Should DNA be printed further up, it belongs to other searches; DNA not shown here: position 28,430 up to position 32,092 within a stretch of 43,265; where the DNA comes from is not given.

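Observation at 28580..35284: Abutting PLD-nuclease/SNF2-ATPase and MTase-TRD genes: a split, PLD-armed Type ISP-like (or stripped-down DISARM-like) restriction-modification candidate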

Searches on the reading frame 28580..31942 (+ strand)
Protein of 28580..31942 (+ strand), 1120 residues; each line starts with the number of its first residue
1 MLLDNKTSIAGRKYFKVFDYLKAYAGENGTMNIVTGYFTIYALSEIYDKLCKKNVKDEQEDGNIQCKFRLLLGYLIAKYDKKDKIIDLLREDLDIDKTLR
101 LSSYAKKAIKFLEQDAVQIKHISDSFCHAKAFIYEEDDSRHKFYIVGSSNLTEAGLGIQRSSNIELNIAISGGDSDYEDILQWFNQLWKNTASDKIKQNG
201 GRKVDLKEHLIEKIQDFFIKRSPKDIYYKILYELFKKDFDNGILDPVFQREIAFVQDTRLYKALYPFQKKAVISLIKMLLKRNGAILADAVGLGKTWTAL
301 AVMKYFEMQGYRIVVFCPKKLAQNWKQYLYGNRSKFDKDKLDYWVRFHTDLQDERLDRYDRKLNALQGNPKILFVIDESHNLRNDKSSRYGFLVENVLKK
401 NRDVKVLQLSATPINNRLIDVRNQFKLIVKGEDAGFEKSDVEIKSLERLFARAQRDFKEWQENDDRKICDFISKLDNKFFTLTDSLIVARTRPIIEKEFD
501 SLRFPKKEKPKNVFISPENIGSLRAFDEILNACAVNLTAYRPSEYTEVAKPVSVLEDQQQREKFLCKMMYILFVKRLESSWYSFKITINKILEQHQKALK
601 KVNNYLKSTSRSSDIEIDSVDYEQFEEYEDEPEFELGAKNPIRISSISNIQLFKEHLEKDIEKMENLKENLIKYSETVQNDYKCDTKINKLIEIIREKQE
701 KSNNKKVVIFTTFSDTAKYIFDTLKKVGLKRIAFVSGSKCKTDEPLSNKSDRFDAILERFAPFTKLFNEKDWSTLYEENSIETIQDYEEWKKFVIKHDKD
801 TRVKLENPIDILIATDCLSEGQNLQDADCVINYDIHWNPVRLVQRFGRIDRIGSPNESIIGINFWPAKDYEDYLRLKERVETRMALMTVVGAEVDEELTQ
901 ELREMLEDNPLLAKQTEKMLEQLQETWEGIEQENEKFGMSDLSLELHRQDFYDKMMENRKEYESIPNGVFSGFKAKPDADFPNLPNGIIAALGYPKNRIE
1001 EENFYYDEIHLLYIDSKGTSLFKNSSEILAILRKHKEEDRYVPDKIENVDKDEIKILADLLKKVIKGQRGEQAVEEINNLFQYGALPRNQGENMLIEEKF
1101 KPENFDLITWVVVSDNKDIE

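Call 7: search_protein_families(library=pfam, proteins=[window:28580-31942:+], max_evalue=0.01)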
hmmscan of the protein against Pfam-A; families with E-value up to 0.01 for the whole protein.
window:28580-31942:+ (1120 aa): 8 families
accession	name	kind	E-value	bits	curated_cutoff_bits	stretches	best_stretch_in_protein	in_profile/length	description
PF00271.37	Helicase_C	-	1.4e-15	57.9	23.5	1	806-853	63-110/110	Helicase conserved C-terminal domain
PF00176.29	SNF2-rel_dom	-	7.6e-11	42.1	24.9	2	268-327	2-68/290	SNF2-related domain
PF04851.21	ResIII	-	4.2e-10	40.2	22.5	1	263-414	3-163/164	Type III restriction enzyme, res subunit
PF13091.12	PLDc_2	-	2.5e-07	31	27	1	102-188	54-132/132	PLD-like domain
PF00270.35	DEAD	-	1.3e-05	25.4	26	1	276-415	8-162/167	DEAD/DEAH box helicase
PF13401.12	AAA_22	-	0.0042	17.9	27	0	291-384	14-98/130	AAA domain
PF01656.29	CbiA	-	0.0067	16.8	25.4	0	292-697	9-98/125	CobQ/CobB/MinD/ParA nucleotide binding domain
PF20720.3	nSTAND3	-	0.0083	16.3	27.2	0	269-328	4-60/155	Novel STAND NTPase 3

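Call 8: search_protein_families(library=padloc, proteins=[window:28580-31942:+], max_evalue=0.01)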
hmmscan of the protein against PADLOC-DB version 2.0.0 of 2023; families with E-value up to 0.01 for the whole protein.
window:28580-31942:+ (1120 aa): 38 families (the best 25 are shown)
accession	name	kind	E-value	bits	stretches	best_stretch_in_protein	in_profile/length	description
PDLC01075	C3a139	-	1.3e-72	243.6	1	82-1044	74-888/948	HKD+Snf2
PDLC02621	DrmD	-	8.6e-35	118.2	3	806-935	576-697/1040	DrmD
PDLC02619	DrmD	-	8.8e-30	101.5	3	807-887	488-566/872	DrmD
PDLC02623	DrmD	-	1.4e-27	93.9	3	798-961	566-732/1040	DrmD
PDLC02500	BrxHI|BrxHII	-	4.6e-27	92.9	3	802-883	523-601/933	BrxHI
PDLC00659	HmaA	-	2.9e-20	69.8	1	804-854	562-612/1176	SNF2 helicase / DEAD-box helicase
PDLC02843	DpdE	-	9.4e-20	68.1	2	264-417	159-301/1091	DpdE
PDLC02840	DpdE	-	1e-18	65.1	2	286-416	180-305/1091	DpdE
PDLC02633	DrmD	-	1.8e-18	64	2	807-867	582-643/839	DrmD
PDLC02572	DrmA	-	1.9e-18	63.8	2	806-860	574-629/1043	DrmA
PDLC02632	DrmD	-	8.1e-17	58.9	2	807-860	578-632/662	DrmD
PDLC02193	PLD_Helicase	-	1e-16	58.3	1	806-957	751-903/905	-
PDLC04556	PDC-M27C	-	1.9e-15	54.3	2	268-328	40-103/892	-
PDLC03830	ZacC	-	1.8e-13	48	1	820-854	865-901/1019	-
PDLC02853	DpdE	-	2.3e-13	47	1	811-861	556-607/985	DpdE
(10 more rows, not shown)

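Call 9: search_protein_families(library=ncbifam, proteins=[window:28580-31942:+], max_evalue=0.01)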
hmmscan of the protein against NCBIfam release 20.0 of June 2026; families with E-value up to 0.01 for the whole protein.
window:28580-31942:+ (1120 aa): 19 families
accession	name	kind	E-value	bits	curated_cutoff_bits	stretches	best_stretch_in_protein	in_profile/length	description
NF038317.1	DISARM_DrmD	equivalog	4.7e-43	147.7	610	3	806-935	561-680/1021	DISARM system SNF2-like helicase DrmD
NF042964.1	phospholipD_antiphage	equivalog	8.7e-30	103.7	1100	3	801-936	739-874/895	phospholipase D-like domain-containing anti-phage protein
NF038318.1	DISARM_DrmD_b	equivalog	1.8e-26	92.6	950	3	807-887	485-563/868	DISARM system SNF2-like helicase DrmD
NF041062.1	DpdE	equivalog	2.7e-23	81.9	500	2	806-941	593-728/1048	protein DpdE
NF010337.0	PRK13766.1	equivalog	3.4e-15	55.2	610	1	673-760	335-420/781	Hef nuclease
NF003426.0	PRK04914.1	equivalog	5.7e-14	51.3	576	1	808-936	547-674/959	RNA polymerase-associated protein RapA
NF053675.1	pilus_reg_Snf2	equivalog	3.8e-10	38.5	1100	1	258-430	579-753/1029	pilus expression-regulating Snf2 family helicase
NF053631.1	RNA_helic_CshA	equivalog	4e-07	29.2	646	1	806-927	285-399/434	degradosome RNA helicase CshA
TIGR04095.1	dnd_restrict_1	equivalog_domain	8.3e-07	28.3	600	1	264-327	9-72/451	DNA phosphorothioation system restriction enzyme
NF058637.1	helic_SCO1167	equivalog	5.1e-06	24.8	1200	1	255-327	461-536/932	SCO1167/SCO6262 family helicase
NF053632.1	heli_RadD_YejH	equivalog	1.2e-05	23.9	720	1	371-414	109-152/573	DNA repair helicase RadD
NF008744.0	PRK11776.1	equivalog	7.6e-05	21.4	524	1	809-882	293-363/460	ATP-dependent RNA helicase DbpA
NF008394.0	PRK11192.1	equivalog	0.00015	20.8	507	1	807-858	296-347/441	ATP-dependent RNA helicase SrmB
TIGR02621.3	cas3_GSU0051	exception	0.00029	19.8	400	1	806-928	330-452/854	type I-G CRISPR-associated helicase/endonuclease Cas3g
NF008642.0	PRK11634.1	equivalog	0.00044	18.8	989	1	807-860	294-347/628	DEAD/DEAH family ATP-dependent RNA helicase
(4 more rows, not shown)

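Call 13: search_solved_structures(query=window:28580-31942:+, max_evalue=0.001)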
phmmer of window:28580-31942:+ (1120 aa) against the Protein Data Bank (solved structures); distinct sequences matched with E-value up to 0.001: 22.
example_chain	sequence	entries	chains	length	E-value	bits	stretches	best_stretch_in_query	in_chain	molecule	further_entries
1wp9_A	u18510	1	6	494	8.3e-09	37.3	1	686-761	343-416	ATP-dependent RNA helicase, putative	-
1hv8_A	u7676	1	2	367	1.8e-07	32.9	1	798-865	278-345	PUTATIVE ATP-DEPENDENT RNA HELICASE MJ0669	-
5jxr_A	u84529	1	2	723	3.7e-07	31.9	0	233-421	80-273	Chromatin-remodeling complex ATPase-like protein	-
7otq_K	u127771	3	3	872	2.3e-06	29.2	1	267-423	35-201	Chromodomain-helicase-DNA-binding protein 1-like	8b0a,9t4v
7epu_B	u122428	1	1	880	2.4e-06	29.2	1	267-423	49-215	Chromodomain-helicase-DNA-binding protein 1-like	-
7enn_K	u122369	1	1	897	2.5e-06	29.1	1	267-423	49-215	Chromodomain-helicase-DNA-binding protein 1-like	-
6ne3_W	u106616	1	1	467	4.6e-06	28.3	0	267-421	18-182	SWI/SNF-related matrix-associated actin-dependent regulator of chromatin subfamily A membe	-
6pwf_K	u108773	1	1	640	5.6e-06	28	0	812-868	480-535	chromatin remodeling factor ISWI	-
8so8_A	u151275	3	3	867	2e-05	26.1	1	809-861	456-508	RNA polymerase-associated protein RapA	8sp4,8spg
6bog_A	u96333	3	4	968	2e-05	26.1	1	809-861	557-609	RNA polymerase-associated protein RapA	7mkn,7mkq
7m8e_F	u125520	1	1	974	2e-05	26.1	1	809-861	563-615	RNA polymerase-associated protein RapA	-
4s20_K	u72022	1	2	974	2.1e-05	26.1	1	809-861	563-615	RNA polymerase-associated protein RapA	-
5gi4_A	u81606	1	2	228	2.2e-05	26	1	806-938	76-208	ATP-dependent RNA helicase DeaD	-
6fhs_G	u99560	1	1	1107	8.4e-05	24.1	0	256-344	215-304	Ino80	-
8oo7_G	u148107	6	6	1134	8.8e-05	24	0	256-344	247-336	Chromatin-remodeling ATPase Ino80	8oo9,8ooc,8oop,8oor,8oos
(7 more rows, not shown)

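Call 17: find_homologous_proteins(query=window:28580-31942:+, max_evalue=1e-10)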
Query window:28580-31942:+ (1120 aa): 7187 proteins with E <= 1e-10 among 8000 candidates; the best 120 are listed.
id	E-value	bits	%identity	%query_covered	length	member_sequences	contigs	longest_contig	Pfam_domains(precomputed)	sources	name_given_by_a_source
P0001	0.0e+0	1687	68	100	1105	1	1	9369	PF00270.36,PF00176.30,PF13091.13,PF00271.38,PF04851.22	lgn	-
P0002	0.0e+0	1672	67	100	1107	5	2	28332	PF00270.36,PF00176.30,PF13091.13,PF00271.38,PF04851.22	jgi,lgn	-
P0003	0.0e+0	1657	67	100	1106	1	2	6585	PF00270.36,PF00176.30,PF13091.13,PF00271.38,PF04851.22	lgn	-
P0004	0.0e+0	1629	66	100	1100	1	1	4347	PF00270.36,PF00176.30,PF13091.13,PF00271.38,PF04851.22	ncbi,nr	ncbi:MAG: helicase-related protein [Ignavibacteria bacterium]|nr:helicase-related protein [Ignavibac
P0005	0.0e+0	1619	65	100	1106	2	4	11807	PF00270.36,PF00176.30,PF13091.13,PF00271.38,PF04851.22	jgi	-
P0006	0.0e+0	1579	64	99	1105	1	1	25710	PF00270.36,PF00176.30,PF13091.13,PF00271.38,PF04851.22,PF20720.4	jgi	jgi:ERCC4-related helicase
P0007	0.0e+0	1542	63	100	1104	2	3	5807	PF00270.36,PF00176.30,PF13091.13,PF00271.38,PF04851.22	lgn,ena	-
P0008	0.0e+0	1324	54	99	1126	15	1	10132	PF00176.30,PF13091.13,PF00271.38,PF04851.22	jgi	-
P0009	0.0e+0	1318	54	100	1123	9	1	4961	PF00176.30,PF13091.13,PF00271.38,PF04851.22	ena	-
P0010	0.0e+0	1313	54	100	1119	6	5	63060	PF00176.30,PF00271.38,PF04851.22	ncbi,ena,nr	ncbi:ATP-dependent helicase HepA [bacterium BMS3Abin09]|nr:ATP-dependent helicase HepA [bacterium BM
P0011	0.0e+0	1310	54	99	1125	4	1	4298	PF00270.36,PF00176.30,PF13091.13,PF00271.38,PF04851.22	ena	-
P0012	0.0e+0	1308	54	100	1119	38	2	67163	PF00176.30,PF13091.13,PF00271.38,PF04851.22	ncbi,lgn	-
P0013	0.0e+0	1304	54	100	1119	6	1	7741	PF00270.36,PF00176.30,PF00271.38,PF04851.22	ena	-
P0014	0.0e+0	1303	54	100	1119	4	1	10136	PF00270.36,PF00176.30,PF13091.13,PF00271.38,PF04851.22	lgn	-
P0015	0.0e+0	1299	54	100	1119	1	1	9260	PF00176.30,PF00271.38,PF04851.22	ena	-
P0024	0.0e+0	1288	54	99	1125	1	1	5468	PF00176.30,PF13091.13,PF00271.38,PF04851.22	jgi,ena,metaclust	metaclust:\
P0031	0.0e+0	1269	53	99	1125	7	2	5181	PF00176.30,PF13091.13,PF00271.38,PF04851.22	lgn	-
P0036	0.0e+0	1262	54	100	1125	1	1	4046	PF00270.36,PF00176.30,PF13091.13,PF00271.38,PF04851.22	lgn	-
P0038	0.0e+0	1261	54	100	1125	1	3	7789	PF00270.36,PF00176.30,PF13091.13,PF00271.38,PF04851.22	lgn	-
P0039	0.0e+0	1260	54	100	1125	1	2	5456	PF00270.36,PF00176.30,PF13091.13,PF00271.38,PF04851.22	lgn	-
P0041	0.0e+0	1259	54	100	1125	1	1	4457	PF00270.36,PF00176.30,PF13091.13,PF00271.38,PF04851.22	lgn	-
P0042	0.0e+0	1259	53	100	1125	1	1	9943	PF00270.36,PF00176.30,PF13091.13,PF00271.38,PF04851.22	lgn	-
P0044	0.0e+0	1259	53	100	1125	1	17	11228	PF00270.36,PF00176.30,PF13091.13,PF00271.38,PF04851.22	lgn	-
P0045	0.0e+0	1259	53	100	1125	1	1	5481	PF00270.36,PF00176.30,PF13091.13,PF00271.38,PF04851.22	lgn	-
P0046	0.0e+0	1259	54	100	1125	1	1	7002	PF00176.30,PF13091.13,PF00271.38,PF04851.22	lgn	-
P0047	0.0e+0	1258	53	100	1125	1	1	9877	PF00270.36,PF00176.30,PF13091.13,PF00271.38,PF04851.22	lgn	-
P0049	0.0e+0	1257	53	100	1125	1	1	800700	PF00176.30,PF13091.13,PF00271.38,PF04851.22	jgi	jgi:ERCC4-related helicase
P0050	0.0e+0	1257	53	100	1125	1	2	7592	PF00270.36,PF00176.30,PF13091.13,PF00271.38,PF04851.22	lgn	-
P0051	0.0e+0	1256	53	100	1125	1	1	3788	PF00176.30,PF13091.13,PF00271.38,PF04851.22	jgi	jgi:ERCC4-related helicase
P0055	0.0e+0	1253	53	100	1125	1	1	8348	PF00176.30,PF13091.13,PF00271.38,PF04851.22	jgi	jgi:superfamily II DNA or RNA helicase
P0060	0.0e+0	1249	53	100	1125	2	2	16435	PF00176.30,PF13091.13,PF00271.38,PF04851.22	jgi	jgi:ERCC4-related helicase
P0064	0.0e+0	1247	53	100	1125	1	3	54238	PF00176.30,PF13091.13,PF00271.38,PF04851.22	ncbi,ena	-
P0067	0.0e+0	1246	53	100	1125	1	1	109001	PF00176.30,PF13091.13,PF00271.38,PF04851.22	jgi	jgi:superfamily II DNA or RNA helicase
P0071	0.0e+0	1245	53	100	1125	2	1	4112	PF00176.30,PF13091.13,PF00271.38,PF04851.22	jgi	jgi:superfamily II DNA or RNA helicase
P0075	0.0e+0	1243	53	100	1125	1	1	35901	PF00176.30,PF13091.13,PF00271.38,PF04851.22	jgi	jgi:SNF2 family DNA or RNA helicase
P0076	0.0e+0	1243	53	100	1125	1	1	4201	PF00176.30,PF13091.13,PF00271.38,PF04851.22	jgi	jgi:superfamily II DNA or RNA helicase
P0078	0.0e+0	1242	52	100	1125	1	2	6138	PF00176.30,PF13091.13,PF00271.38,PF04851.22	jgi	jgi:superfamily II DNA or RNA helicase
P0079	0.0e+0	1242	52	100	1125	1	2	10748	PF00176.30,PF13091.13,PF00271.38,PF04851.22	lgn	-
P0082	0.0e+0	1242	52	100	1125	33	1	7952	PF00176.30,PF13091.13,PF00271.38,PF04851.22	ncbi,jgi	jgi:SNF2 family DNA or RNA helicase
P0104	0.0e+0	1230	53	100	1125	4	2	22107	PF00176.30,PF13091.13,PF00271.38,PF04851.22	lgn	-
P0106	0.0e+0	1229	53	100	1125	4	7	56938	PF00176.30,PF13091.13,PF00271.38,PF04851.22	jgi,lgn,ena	jgi:superfamily II DNA or RNA helicase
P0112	0.0e+0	1225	52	100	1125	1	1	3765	PF00176.30,PF13091.13,PF00271.38,PF04851.22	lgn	-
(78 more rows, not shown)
